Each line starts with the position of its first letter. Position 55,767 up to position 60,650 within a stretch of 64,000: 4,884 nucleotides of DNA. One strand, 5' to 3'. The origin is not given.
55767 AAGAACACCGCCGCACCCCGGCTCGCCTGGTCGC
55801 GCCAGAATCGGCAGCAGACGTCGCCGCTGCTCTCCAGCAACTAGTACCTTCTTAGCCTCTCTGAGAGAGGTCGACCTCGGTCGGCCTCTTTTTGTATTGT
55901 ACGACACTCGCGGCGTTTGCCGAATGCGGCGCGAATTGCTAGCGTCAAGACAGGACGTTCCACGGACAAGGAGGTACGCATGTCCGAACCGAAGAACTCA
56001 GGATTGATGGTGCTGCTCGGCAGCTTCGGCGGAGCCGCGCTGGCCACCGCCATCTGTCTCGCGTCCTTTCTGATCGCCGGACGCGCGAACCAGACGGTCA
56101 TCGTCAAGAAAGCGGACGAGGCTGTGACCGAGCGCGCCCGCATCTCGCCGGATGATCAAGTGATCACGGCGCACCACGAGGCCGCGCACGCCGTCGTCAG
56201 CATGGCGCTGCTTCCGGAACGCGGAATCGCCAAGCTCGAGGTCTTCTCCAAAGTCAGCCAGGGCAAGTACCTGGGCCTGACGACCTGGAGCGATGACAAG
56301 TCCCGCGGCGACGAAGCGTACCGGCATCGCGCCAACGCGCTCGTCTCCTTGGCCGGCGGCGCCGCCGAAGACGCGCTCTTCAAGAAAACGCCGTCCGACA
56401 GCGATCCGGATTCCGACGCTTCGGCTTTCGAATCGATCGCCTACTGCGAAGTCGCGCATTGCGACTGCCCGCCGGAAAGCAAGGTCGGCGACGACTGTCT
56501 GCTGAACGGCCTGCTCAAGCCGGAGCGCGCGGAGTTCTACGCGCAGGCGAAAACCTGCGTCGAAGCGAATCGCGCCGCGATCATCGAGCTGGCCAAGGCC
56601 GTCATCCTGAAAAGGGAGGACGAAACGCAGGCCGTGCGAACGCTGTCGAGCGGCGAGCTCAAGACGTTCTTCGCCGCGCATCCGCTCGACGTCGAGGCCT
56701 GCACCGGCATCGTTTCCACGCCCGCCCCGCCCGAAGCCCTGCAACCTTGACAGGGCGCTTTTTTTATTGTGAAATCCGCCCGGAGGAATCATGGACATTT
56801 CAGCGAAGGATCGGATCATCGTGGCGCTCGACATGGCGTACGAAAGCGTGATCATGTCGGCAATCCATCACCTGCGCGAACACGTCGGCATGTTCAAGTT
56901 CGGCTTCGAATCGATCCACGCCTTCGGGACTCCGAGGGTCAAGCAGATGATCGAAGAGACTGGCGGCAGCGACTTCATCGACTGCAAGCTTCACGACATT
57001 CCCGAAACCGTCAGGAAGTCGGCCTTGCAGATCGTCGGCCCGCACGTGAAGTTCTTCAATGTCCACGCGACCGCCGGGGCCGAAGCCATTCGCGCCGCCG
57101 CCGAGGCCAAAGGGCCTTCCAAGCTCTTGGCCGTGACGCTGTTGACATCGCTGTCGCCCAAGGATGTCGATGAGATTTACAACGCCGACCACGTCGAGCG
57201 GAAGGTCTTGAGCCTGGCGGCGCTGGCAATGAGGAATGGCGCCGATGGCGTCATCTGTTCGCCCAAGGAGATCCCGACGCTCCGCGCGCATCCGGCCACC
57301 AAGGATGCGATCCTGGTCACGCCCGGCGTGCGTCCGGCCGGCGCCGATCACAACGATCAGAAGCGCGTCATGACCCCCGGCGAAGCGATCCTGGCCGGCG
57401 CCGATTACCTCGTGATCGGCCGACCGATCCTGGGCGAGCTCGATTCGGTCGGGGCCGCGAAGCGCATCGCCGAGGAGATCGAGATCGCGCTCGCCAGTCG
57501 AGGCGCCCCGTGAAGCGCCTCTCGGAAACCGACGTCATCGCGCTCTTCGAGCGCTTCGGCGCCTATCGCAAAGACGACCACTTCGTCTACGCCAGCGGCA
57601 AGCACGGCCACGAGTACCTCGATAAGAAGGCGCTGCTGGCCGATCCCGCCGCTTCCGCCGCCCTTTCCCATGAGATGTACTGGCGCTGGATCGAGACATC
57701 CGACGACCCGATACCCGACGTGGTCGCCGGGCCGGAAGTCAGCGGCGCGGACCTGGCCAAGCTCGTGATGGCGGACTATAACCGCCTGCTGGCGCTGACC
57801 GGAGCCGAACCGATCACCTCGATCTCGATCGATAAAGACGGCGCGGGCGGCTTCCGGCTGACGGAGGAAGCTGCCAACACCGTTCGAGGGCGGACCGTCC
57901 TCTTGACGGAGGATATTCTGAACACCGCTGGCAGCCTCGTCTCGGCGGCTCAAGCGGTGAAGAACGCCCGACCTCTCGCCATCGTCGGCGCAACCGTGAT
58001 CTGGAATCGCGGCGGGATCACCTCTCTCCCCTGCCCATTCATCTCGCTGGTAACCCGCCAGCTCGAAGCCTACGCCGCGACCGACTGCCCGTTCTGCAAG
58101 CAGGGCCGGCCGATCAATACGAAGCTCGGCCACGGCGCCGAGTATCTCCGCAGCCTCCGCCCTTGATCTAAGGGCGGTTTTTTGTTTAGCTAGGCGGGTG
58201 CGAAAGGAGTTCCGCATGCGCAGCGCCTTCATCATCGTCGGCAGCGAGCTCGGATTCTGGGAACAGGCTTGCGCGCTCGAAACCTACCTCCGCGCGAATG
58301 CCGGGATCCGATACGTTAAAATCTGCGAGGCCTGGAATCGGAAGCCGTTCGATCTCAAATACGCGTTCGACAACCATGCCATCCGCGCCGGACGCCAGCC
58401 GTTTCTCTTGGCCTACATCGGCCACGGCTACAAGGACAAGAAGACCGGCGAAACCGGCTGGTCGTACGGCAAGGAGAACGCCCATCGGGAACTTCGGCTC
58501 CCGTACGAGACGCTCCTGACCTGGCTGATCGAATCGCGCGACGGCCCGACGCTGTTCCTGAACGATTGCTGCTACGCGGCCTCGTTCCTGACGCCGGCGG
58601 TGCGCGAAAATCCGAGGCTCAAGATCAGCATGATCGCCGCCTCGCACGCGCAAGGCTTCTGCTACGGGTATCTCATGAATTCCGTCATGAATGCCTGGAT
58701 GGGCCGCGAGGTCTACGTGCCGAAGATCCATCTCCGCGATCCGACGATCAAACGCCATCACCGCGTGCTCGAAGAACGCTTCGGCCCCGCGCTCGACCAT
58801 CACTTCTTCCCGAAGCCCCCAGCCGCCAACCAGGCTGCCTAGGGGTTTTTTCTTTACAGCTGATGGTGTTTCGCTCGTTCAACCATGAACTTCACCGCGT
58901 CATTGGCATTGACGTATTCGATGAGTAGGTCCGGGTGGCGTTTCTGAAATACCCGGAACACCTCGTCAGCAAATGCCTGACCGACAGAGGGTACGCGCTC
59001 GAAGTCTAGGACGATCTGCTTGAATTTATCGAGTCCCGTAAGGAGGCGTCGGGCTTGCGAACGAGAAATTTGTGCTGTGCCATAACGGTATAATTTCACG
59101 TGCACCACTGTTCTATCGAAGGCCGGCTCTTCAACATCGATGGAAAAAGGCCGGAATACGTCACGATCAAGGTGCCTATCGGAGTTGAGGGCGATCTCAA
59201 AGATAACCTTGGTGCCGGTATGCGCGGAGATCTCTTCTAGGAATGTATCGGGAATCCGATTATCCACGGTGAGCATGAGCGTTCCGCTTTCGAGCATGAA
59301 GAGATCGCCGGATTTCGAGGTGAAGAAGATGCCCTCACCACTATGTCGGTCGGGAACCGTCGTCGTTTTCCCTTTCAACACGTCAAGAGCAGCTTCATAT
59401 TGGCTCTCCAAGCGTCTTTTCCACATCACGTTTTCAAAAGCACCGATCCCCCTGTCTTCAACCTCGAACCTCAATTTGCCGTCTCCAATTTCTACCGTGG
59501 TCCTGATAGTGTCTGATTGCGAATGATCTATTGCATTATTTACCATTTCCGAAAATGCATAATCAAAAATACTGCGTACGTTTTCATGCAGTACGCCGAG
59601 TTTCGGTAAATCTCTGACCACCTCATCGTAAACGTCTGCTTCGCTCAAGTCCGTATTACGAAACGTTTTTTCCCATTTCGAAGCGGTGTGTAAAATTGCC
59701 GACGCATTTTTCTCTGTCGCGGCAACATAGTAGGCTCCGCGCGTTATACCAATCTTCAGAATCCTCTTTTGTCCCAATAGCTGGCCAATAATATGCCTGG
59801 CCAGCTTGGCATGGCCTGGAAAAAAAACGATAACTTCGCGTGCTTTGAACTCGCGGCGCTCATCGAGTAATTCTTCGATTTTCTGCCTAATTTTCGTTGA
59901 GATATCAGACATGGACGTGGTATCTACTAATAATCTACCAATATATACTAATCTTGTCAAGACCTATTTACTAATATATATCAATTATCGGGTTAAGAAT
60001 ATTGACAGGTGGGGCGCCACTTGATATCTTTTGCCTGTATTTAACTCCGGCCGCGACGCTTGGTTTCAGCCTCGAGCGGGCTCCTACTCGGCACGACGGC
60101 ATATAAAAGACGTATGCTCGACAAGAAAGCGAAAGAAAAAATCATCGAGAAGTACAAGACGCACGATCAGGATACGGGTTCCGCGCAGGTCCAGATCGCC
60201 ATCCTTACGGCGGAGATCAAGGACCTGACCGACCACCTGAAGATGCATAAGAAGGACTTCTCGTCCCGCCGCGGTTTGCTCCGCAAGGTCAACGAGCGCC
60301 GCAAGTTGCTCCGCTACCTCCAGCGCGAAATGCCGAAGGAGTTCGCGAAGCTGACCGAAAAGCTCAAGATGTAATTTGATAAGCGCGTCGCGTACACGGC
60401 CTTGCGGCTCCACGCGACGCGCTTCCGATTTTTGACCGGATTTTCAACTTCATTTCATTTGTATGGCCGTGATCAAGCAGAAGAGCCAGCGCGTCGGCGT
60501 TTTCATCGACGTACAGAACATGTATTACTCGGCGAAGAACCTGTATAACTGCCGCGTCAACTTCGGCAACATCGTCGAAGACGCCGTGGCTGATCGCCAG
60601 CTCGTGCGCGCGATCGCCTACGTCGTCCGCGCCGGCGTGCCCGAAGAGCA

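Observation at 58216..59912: Caspase-like His/Cys-dyad protein convergent with a low-GC GHKL-ATPase/STAS-like gene between pyrE and rpsO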

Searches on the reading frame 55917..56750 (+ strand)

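Call 3: search_protein_families(library=pfam, proteins=[window:55917-56750:+], max_evalue=0.1)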
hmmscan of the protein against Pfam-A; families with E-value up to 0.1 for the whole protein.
window:55917-56750:+ (277 aa): 1 family
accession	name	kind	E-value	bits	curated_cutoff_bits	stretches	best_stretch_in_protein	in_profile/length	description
PF01434.24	Peptidase_M41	-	2.6e-06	27.9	29.9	1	76-162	3-87/191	Peptidase family M41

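Call 4: search_protein_families(library=padloc, proteins=[window:55917-56750:+], max_evalue=0.1)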
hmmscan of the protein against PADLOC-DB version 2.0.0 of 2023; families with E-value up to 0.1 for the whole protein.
window:55917-56750:+ (277 aa): 0 families

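Call 5: search_protein_families(library=ncbifam, proteins=[window:55917-56750:+], max_evalue=0.1)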
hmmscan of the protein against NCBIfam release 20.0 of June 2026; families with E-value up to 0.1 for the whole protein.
window:55917-56750:+ (277 aa): 1 family
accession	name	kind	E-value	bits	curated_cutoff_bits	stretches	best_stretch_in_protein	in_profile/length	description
TIGR01241.2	FtsH_fam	equivalog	2.3e-07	30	600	1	37-160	366-495/598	ATP-dependent zinc metalloprotease FtsH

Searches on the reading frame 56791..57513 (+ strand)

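Call 3: search_protein_families(library=pfam, proteins=[window:56791-57513:+], max_evalue=0.1)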
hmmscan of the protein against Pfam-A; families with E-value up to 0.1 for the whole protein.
window:56791-57513:+ (240 aa): 1 family
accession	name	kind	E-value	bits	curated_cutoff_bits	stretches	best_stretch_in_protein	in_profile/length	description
PF00215.30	OMPdecase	-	8e-41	140.8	27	1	8-226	2-221/221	Orotidine 5'-phosphate decarboxylase / HUMPS family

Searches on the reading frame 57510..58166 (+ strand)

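Call 3: search_protein_families(library=pfam, proteins=[window:57510-58166:+], max_evalue=0.1)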
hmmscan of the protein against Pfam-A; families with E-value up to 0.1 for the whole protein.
window:57510-58166:+ (218 aa): 2 families
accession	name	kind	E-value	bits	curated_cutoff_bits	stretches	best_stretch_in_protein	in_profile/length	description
PF00156.33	Pribosyltran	-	1.2e-08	34.9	26.3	1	56-168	18-127/158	Phosphoribosyl transferase domain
PF14681.12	UPRTase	-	0.023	14.6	27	1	123-173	116-168/206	Uracil phosphoribosyltransferase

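Call 5: search_protein_families(library=ncbifam, proteins=[window:57510-58166:+], max_evalue=0.1)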
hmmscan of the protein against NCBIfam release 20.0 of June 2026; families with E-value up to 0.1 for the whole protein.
window:57510-58166:+ (218 aa): 15 families
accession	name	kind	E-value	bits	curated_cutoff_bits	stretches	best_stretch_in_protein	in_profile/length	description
TIGR01367.1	pyrE_Therm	equivalog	2.6e-24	85.8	150.25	1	9-203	2-182/187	orotate phosphoribosyltransferase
TIGR00336.1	pyrE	equivalog_domain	5.3e-06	26.3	106.8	1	17-168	7-148/173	orotate phosphoribosyltransferase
TIGR01251.1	ribP_PPkin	subfamily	0.00039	19.4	113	1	123-153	206-236/309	ribose-phosphate diphosphokinase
NF002320.0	PRK01259.1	subfamily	0.0017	17.8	297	1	124-153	211-240/316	ribose-phosphate diphosphokinase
NF003428.0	PRK04923.1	equivalog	0.0019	17.4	536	1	124-159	214-249/319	ribose-phosphate diphosphokinase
TIGR01203.1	HGPRTase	equivalog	0.0068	16.2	150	1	109-161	67-119/167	hypoxanthine phosphoribosyltransferase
NF002636.0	PRK02304.1-5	equivalog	0.0081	15.7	125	1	33-163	23-152/176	adenine phosphoribosyltransferase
NF001729.0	PRK00455.1-3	equivalog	0.009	15.4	245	1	19-154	28-153/231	orotate phosphoribosyltransferase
NF001097.0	PRK00129.1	equivalog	0.021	14.5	114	1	118-173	115-170/209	uracil phosphoribosyltransferase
NF002620.0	PRK02277.1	subfamily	0.024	14.3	115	1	64-172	82-185/201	orotate phosphoribosyltransferase-like protein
NF002844.0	PRK03092.1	equivalog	0.029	13.6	438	1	122-157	218-253/326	ribose-phosphate diphosphokinase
NF005537.0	PRK07199.1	subfamily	0.031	13.3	322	1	115-153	199-237/301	ribose-phosphate diphosphokinase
NF002618.0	PRK02269.1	equivalog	0.037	13.6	460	1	123-160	213-250/321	ribose-phosphate diphosphokinase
NF005299.0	PRK06827.1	subfamily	0.064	12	327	1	124-154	262-292/383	phosphoribosylpyrophosphate synthetase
NF006470.0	PRK08869.1-5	equivalog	0.08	12.1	423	0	95-153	194-253/388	flagellin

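Call 69: search_protein_families(library=padloc, proteins=[window:57510-58166:+], max_evalue=0.01)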
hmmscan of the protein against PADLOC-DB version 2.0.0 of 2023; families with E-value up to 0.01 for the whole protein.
window:57510-58166:+ (218 aa): 0 families

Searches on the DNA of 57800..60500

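Call 66: search_rna_families(source=window, start=57800, end=60500, threshold=evalue, max_evalue=1)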
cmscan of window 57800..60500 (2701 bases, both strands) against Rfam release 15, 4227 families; matches with E-value up to 1: 1.
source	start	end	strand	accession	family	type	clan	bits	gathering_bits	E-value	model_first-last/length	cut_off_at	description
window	58069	58143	-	RF04080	mir-762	Gene; miRNA;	-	26.4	80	0.83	1-75/75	no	mir-762 microRNA precursor family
